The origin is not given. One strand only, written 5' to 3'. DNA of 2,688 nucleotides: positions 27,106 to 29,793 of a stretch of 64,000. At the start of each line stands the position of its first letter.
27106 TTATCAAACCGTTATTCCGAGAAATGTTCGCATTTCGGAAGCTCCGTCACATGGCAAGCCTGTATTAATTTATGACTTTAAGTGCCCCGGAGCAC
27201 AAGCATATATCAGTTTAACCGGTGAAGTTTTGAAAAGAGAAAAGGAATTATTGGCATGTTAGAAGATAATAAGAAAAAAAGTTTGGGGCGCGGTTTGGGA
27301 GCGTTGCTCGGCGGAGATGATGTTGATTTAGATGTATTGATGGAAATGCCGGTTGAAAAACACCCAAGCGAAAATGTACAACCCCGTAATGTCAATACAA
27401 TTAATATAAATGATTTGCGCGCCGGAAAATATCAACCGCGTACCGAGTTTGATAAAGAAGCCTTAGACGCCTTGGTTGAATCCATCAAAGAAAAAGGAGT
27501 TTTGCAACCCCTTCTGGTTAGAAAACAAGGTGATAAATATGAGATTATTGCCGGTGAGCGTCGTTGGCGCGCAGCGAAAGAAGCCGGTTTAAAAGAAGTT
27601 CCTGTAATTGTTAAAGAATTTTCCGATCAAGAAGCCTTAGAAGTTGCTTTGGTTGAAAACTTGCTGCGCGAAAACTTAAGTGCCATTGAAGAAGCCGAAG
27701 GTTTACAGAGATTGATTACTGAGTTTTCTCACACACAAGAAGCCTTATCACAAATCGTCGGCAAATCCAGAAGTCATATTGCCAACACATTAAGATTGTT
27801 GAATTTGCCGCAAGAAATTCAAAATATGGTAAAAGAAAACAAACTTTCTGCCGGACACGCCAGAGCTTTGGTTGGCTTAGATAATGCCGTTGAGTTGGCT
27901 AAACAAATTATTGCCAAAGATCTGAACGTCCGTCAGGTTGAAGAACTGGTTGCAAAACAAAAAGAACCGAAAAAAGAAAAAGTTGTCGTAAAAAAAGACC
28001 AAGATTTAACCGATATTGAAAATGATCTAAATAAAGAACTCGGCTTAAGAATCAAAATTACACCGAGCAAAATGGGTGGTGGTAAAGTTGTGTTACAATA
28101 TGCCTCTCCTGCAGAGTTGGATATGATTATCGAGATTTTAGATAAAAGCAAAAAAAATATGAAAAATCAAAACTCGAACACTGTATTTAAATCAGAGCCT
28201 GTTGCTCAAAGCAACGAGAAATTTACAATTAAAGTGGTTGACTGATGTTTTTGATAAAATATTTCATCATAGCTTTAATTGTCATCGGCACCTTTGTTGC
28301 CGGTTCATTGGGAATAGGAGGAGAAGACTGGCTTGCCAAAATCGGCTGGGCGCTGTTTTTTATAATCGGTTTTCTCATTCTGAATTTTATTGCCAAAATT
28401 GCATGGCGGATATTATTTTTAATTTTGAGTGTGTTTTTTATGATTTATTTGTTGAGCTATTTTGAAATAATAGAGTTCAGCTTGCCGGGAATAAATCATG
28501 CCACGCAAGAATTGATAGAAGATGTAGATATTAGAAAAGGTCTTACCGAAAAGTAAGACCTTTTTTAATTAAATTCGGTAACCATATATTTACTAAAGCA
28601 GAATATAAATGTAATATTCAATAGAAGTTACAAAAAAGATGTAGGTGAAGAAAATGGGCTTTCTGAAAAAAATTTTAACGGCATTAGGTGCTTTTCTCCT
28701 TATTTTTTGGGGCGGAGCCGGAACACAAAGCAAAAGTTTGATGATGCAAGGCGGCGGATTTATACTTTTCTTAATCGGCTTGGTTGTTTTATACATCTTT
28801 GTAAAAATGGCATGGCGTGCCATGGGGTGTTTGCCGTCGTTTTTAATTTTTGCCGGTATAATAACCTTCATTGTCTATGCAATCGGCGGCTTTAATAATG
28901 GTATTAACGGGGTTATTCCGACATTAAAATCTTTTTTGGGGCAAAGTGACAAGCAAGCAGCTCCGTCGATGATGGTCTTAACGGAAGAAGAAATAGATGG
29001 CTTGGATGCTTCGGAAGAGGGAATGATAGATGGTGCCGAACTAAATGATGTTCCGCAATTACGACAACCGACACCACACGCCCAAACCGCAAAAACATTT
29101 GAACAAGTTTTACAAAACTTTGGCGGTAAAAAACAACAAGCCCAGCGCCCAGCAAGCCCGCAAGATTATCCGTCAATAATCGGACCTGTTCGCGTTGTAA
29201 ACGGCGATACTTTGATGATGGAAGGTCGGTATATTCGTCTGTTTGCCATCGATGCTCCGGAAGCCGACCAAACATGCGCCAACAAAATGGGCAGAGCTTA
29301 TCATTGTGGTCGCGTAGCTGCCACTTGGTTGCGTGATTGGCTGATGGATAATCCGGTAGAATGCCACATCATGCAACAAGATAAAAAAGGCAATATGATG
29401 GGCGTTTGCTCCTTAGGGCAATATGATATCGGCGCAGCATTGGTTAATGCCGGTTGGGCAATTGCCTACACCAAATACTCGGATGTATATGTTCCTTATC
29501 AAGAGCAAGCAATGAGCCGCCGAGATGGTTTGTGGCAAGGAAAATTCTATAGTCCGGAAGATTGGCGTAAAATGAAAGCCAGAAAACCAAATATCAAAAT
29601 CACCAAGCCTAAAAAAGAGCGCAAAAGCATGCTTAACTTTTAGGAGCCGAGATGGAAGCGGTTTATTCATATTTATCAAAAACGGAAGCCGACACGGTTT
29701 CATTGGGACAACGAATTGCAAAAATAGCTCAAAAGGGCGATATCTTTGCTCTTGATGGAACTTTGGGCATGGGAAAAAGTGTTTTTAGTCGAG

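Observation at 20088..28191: Over-represented asymmetric 15-mer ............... clustered around parS/parAB, always in one orientation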

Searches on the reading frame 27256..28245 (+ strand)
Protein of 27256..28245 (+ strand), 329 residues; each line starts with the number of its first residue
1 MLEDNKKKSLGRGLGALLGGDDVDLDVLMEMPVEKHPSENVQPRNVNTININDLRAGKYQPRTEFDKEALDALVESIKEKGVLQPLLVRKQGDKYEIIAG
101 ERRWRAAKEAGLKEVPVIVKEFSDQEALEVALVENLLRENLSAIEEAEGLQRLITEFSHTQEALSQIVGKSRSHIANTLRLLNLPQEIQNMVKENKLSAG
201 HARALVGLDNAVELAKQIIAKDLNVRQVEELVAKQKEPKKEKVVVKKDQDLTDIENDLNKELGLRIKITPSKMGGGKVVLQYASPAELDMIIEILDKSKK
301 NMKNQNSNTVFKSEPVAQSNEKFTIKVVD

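Call 6: find_encoding_contigs(protein=window:27256-28245:+, flank=10000, max_places=10)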
Protein window:27256-28245:+ (329 aa): 22 contigs read that carry it; 10 places shown.
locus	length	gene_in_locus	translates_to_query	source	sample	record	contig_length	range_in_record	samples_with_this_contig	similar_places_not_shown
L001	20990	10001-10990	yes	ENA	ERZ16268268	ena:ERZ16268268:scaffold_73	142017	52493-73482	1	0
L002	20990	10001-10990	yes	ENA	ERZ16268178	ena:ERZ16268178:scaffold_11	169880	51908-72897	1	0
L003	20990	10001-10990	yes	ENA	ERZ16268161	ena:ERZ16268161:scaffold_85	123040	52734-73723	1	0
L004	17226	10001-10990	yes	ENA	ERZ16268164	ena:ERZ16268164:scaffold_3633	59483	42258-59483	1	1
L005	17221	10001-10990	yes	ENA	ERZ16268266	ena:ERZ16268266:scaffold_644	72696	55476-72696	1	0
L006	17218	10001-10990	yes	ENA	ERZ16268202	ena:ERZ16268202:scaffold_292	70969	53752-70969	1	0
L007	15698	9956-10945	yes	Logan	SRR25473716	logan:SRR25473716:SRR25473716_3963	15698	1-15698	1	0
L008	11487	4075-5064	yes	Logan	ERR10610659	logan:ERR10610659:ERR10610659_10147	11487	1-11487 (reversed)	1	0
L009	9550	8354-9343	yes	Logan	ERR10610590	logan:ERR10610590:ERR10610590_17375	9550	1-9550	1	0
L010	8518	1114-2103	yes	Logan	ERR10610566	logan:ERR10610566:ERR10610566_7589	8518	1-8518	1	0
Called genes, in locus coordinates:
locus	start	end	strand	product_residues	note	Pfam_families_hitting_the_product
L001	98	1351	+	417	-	PF07498:Rho_N, PF07497:Rho_RNA_bind, PF00006:ATP-synt_ab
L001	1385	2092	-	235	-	PF00702:Hydrolase, PF13419:HAD_2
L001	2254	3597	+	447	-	PF10396:TrmE_N, PF12631:MnmE_helical, PF00350:Dynamin_N (weak), PF01926:MMR_HSR1, PF02421:FeoB_N (weak), PF16897:MMR_HSR1_Xtn (weak)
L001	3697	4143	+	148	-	-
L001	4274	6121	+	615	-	PF00890:FAD_binding_2 (faint), PF01134:GIDA, PF12831:FAD_oxidored, PF21680:GIDA_C_1st, PF13932:SAM_GIDA_C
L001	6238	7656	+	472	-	PF00275:EPSP_synthase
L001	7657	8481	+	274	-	PF02811:PHP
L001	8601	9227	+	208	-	PF02527:GidB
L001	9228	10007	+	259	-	PF00142:Fer4_NifH, PF01656:CbiA, PF02374:ArsA_ATPase (weak), PF06564:CBP_BcsQ, PF09140:MipZ, PF10609:ParA, PF13614:AAA_31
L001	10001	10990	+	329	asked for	PF02195:ParB_N, PF17762:HTH_ParB, PF23552:ParB_C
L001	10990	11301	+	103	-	-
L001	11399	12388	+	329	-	PF00565:SNase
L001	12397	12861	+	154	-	PF02367:TsaE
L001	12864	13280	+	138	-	PF07475:Hpr_kinase_C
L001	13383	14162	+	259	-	PF02405:MlaE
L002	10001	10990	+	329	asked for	PF02195:ParB_N, PF17762:HTH_ParB, PF23552:ParB_C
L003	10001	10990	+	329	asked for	PF02195:ParB_N, PF17762:HTH_ParB, PF23552:ParB_C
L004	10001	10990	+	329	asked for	PF02195:ParB_N, PF17762:HTH_ParB, PF23552:ParB_C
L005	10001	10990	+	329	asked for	PF02195:ParB_N, PF17762:HTH_ParB, PF23552:ParB_C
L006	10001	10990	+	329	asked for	PF02195:ParB_N, PF17762:HTH_ParB, PF23552:ParB_C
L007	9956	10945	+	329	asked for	PF02195:ParB_N, PF17762:HTH_ParB, PF23552:ParB_C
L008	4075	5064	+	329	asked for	PF02195:ParB_N, PF17762:HTH_ParB, PF23552:ParB_C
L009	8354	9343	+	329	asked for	PF02195:ParB_N, PF17762:HTH_ParB, PF23552:ParB_C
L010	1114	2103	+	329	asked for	PF02195:ParB_N, PF17762:HTH_ParB, PF23552:ParB_C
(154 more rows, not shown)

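Call 55: search_protein_families(library=pfam, proteins=[window:27256-28245:+], max_evalue=0.00001)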
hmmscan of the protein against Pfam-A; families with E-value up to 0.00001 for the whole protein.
window:27256-28245:+ (329 aa): 3 families
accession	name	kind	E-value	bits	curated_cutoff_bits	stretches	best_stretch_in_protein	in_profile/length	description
PF02195.25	ParB_N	-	9.2e-39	131.8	26.3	1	45-136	2-94/95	ParB N-terminal domain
PF17762.8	HTH_ParB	-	2e-35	121.4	22.6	1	139-236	1-101/102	ParB HTH domain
PF23552.2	ParB_C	-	2.3e-11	43.4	23.8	1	247-295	1-49/50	ParB dimerisation domain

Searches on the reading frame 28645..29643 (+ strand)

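Call 21: search_protein_families(library=pfam, proteins=[window:28645-29643:+], max_evalue=0.01)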
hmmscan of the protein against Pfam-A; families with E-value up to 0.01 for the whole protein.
window:28645-29643:+ (332 aa): 1 family
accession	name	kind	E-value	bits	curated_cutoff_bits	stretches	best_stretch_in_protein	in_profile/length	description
PF00565.23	SNase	-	2.3e-11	44.6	21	1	197-298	2-106/107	Staphylococcal nuclease homologue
